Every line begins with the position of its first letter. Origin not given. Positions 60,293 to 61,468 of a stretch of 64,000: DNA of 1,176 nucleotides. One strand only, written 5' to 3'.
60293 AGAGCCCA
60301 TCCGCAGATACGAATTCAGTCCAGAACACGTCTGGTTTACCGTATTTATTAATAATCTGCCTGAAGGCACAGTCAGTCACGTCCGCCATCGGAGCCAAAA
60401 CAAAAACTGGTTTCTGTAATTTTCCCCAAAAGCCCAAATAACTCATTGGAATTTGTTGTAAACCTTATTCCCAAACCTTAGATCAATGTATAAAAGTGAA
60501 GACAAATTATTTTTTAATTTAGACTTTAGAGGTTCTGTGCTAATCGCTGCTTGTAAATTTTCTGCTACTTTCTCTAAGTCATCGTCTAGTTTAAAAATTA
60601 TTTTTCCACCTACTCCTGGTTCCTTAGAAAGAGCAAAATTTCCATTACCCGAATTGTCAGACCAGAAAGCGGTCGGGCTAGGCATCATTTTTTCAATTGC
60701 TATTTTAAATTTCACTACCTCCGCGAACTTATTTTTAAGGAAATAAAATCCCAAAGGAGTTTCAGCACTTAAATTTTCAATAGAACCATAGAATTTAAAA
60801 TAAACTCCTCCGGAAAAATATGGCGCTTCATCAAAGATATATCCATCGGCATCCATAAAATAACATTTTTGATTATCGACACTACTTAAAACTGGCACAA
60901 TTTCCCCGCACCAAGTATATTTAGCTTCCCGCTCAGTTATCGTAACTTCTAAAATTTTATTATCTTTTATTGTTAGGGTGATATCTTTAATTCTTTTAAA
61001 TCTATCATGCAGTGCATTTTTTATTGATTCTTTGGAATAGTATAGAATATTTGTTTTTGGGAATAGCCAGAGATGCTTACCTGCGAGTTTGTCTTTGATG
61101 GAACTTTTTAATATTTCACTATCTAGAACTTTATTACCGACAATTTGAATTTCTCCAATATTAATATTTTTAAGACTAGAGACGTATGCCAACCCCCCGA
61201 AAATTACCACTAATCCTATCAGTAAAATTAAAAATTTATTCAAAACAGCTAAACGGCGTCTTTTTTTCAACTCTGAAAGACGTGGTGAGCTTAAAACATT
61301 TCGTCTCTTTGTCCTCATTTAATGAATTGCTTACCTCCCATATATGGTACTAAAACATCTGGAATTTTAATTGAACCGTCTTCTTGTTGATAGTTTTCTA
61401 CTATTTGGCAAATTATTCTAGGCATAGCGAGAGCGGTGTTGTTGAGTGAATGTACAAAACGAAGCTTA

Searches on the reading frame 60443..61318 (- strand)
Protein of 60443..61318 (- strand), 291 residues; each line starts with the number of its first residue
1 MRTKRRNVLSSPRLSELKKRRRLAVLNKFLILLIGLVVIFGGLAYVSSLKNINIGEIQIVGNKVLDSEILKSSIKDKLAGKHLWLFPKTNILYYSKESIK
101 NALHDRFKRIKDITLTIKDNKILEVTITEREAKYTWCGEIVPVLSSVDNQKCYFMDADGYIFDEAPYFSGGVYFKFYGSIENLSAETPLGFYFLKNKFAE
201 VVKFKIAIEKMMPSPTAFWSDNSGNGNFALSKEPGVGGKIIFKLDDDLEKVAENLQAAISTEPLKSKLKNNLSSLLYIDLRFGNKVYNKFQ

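Call 19: find_encoding_contigs(protein=window:60443-61318:-, flank=10000, max_places=1)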
Protein window:60443-61318:- (291 aa): 2 contigs read that carry it; 1 place shown.
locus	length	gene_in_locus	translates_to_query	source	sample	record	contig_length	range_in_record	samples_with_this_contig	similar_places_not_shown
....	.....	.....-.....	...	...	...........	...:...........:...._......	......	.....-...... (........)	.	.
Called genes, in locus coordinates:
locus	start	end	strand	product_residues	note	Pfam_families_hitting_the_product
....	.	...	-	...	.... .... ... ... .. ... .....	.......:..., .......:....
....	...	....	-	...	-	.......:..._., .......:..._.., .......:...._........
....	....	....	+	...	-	-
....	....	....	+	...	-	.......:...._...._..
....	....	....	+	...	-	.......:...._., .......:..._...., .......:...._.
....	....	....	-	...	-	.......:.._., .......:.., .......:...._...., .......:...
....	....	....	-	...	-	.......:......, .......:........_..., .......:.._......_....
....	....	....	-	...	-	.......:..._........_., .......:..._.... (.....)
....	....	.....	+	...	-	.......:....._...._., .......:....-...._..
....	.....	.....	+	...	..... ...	-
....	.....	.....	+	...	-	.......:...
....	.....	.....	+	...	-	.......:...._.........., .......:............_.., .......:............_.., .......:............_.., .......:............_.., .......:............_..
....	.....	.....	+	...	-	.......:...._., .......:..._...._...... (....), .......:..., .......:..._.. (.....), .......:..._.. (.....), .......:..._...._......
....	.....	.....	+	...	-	-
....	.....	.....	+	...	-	-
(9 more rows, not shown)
